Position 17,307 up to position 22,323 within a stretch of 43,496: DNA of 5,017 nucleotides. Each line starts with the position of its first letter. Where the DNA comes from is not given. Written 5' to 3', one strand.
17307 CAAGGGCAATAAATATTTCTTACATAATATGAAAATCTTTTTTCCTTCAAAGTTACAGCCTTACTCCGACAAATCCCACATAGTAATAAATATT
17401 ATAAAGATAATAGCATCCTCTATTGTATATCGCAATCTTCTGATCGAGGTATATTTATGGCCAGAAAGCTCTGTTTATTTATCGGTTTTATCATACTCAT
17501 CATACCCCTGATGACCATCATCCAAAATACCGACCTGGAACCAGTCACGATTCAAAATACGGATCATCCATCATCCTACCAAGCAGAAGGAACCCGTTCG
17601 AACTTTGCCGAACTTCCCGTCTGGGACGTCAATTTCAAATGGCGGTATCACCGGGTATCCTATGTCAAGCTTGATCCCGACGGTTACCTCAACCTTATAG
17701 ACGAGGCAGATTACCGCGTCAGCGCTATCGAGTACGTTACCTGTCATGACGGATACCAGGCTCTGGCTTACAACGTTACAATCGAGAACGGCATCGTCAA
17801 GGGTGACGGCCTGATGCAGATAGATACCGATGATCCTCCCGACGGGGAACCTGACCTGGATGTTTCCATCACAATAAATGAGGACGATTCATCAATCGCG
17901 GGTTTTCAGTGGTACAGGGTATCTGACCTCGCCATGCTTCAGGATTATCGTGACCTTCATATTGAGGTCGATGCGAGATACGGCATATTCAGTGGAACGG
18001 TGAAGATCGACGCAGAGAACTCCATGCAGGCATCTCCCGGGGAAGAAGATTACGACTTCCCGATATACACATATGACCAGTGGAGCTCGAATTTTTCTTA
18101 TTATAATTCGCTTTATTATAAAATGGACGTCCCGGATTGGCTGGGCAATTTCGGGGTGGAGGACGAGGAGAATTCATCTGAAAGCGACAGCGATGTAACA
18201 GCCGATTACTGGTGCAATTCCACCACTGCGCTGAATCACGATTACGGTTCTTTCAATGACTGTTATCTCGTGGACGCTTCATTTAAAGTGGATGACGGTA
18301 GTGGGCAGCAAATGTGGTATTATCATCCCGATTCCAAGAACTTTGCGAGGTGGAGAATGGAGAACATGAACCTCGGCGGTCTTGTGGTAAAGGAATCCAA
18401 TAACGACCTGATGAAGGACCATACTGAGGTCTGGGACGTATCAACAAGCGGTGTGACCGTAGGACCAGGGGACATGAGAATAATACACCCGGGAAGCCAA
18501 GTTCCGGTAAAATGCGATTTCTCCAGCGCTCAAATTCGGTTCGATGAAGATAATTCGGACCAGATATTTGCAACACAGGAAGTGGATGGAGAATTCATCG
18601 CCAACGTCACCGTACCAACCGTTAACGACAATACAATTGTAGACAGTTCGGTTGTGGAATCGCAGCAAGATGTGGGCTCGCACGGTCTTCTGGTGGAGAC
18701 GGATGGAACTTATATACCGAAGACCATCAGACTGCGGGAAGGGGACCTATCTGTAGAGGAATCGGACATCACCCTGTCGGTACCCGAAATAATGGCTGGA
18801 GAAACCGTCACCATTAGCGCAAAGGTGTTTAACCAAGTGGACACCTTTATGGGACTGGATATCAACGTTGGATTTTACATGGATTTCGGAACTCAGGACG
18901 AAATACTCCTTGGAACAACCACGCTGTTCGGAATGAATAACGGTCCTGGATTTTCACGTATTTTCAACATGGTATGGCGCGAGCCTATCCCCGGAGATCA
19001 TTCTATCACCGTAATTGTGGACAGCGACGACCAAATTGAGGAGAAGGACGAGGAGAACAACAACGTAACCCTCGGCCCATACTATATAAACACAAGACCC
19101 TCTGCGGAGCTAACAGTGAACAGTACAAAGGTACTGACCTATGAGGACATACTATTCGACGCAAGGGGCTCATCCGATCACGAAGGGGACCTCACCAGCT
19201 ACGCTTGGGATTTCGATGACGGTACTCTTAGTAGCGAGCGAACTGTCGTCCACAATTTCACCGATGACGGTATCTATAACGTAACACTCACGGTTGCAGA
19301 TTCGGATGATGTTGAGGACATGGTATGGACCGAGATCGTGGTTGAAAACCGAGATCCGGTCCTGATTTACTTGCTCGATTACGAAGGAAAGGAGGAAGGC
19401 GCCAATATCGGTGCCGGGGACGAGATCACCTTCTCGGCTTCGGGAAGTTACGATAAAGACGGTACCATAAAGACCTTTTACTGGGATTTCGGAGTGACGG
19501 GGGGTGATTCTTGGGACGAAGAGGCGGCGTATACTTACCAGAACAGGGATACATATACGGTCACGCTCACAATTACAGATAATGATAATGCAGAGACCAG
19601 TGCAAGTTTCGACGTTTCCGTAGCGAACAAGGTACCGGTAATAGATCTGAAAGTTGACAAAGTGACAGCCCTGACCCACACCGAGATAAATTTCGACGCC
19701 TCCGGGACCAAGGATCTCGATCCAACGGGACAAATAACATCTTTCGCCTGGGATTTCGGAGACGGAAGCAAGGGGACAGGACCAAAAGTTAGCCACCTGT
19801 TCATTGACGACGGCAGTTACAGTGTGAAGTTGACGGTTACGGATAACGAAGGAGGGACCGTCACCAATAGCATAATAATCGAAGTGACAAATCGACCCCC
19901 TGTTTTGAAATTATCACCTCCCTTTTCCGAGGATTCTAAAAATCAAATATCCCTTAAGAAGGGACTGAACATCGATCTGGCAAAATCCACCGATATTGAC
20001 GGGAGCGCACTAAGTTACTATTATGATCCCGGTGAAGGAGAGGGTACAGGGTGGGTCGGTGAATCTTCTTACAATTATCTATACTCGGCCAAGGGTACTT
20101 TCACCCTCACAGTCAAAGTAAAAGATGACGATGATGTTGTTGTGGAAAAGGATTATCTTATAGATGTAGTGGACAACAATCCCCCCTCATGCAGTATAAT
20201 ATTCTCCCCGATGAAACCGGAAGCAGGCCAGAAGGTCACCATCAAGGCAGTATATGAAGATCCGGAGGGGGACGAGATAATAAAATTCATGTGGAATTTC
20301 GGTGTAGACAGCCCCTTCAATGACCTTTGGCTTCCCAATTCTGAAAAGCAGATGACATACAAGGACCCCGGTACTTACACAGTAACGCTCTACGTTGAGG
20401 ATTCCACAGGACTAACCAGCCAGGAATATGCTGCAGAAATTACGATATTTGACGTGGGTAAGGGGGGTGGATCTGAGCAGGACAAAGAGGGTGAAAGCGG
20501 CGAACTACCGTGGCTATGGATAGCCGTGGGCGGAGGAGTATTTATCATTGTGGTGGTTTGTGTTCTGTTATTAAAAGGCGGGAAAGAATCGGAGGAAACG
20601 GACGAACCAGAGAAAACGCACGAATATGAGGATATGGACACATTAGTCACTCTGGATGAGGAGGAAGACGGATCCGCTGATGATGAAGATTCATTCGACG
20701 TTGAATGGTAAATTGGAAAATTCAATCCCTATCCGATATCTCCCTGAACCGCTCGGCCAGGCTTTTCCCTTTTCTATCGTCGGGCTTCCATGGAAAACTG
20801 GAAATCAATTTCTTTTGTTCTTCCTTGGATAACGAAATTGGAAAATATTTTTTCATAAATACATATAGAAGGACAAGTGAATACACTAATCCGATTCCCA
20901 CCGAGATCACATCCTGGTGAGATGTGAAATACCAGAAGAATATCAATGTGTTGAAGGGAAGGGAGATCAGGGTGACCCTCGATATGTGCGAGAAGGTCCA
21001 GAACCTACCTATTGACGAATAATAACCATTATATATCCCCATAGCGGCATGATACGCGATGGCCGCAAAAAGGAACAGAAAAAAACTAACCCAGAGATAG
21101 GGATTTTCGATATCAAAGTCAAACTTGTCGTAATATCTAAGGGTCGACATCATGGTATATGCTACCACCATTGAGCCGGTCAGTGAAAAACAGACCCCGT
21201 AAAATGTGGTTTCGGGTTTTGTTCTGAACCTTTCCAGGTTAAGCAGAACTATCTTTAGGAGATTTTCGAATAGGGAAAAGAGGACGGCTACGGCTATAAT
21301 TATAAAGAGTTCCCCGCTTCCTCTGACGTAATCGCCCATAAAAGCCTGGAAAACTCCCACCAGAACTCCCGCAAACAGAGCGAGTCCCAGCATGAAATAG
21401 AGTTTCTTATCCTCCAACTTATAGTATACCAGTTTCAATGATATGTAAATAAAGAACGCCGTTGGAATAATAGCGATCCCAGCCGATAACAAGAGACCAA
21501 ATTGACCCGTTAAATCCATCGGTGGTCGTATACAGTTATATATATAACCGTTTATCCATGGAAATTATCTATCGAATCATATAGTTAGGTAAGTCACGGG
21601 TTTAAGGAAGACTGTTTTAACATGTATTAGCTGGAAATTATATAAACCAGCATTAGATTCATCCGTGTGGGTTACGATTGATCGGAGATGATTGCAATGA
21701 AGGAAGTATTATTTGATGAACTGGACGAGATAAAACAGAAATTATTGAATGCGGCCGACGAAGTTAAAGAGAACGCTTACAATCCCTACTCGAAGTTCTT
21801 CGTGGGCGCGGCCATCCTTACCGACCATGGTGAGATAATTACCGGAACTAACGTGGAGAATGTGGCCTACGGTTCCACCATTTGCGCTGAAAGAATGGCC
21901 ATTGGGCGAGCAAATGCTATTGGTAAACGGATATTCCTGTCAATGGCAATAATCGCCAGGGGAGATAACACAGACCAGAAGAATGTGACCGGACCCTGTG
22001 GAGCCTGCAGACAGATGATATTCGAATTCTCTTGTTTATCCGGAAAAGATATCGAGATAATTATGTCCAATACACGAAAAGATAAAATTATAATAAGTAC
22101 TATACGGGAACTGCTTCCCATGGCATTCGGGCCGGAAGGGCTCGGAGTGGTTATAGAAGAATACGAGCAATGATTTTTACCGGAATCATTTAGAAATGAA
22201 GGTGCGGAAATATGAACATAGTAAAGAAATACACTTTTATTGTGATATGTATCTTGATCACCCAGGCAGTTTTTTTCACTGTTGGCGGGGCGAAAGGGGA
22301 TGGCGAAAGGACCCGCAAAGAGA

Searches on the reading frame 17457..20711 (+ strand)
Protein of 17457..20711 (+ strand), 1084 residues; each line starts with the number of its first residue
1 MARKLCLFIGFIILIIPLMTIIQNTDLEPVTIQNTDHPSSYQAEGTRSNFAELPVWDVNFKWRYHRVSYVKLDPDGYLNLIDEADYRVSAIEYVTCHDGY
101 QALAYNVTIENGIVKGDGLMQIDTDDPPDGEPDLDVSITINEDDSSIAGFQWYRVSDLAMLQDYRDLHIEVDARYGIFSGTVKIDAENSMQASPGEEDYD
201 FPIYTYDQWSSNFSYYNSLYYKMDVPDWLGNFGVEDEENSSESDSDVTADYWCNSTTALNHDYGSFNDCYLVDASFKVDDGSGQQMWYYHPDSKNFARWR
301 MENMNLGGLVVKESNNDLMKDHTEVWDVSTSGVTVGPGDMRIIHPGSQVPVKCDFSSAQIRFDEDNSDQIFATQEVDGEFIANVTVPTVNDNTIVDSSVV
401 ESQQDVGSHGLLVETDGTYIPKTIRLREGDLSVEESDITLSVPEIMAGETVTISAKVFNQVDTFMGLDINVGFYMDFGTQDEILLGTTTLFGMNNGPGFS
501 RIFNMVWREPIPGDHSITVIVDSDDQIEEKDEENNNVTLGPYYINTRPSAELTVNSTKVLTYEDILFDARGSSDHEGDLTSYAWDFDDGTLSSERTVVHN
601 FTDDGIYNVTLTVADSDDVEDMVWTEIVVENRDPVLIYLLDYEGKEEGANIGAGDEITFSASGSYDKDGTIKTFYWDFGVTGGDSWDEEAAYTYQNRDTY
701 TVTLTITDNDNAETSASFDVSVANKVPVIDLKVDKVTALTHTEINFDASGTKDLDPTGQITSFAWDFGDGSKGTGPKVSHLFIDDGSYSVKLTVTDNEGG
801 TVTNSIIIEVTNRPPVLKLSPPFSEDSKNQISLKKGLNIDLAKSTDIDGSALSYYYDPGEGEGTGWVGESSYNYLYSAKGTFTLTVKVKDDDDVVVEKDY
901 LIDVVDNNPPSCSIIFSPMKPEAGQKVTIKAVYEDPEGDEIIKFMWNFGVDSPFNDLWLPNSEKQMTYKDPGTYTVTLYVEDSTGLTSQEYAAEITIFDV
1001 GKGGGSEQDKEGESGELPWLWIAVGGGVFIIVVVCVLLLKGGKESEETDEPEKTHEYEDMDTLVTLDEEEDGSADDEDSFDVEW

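Call 12: search_protein_families(library=pfam, proteins=[window:17457-20711:+], max_evalue=0.001)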
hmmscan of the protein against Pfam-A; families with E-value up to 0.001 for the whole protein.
window:17457-20711:+ (1084 aa): 8 families
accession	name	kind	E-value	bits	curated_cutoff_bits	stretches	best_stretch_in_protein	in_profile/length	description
PF18911.6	PKD_4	-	2e-67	223.7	27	5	724-804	1-79/85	PKD domain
PF00801.26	PKD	-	5e-51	171.1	23.5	5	742-801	15-72/80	PKD domain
PF22352.2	K319L-like_PKD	-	1.9e-10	41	27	0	741-810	11-84/84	K319L-like, PKD domain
PF07705.17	CARDB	-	3.8e-08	33.9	22.7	1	430-538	3-100/101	CARDB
PF05345.18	He_PIG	-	6.8e-05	23.7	24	0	785-811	70-96/96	Putative Ig domain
PF21027.3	Sde0182_C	-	7.4e-05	23.7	27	0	743-813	1-68/83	Cellulose-binding protein Sde0182, C-terminal domain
PF07495.19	Y_Y_Y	-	0.00085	19.6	26.6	0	965-997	31-62/65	Y_Y_Y domain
PF18981.6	InlK_D3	-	0.00096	19.6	25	0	964-997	42-75/75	Internalin K domain (D3/D4)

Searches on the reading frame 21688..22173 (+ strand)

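Call 13: search_protein_families(library=pfam, proteins=[window:21688-22173:+], max_evalue=0.001)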
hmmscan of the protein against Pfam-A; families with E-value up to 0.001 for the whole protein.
window:21688-22173:+ (161 aa): 3 families
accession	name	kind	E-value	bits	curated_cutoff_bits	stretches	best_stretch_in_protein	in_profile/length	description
PF00383.29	dCMP_cyt_deam_1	-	2.8e-17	62.9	25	1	15-115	3-94/102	Cytidine and deoxycytidylate deaminase zinc-binding region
PF08211.18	dCMP_cyt_deam_2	-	3.3e-10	40.7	25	1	16-80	41-105/130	Cytidine and deoxycytidylate deaminase zinc-binding region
PF14421.12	LmjF365940-deam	-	0.00052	20.2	27.1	0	93-139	171-217/218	LmjF365940 subfamily CDD/CDA-like deaminase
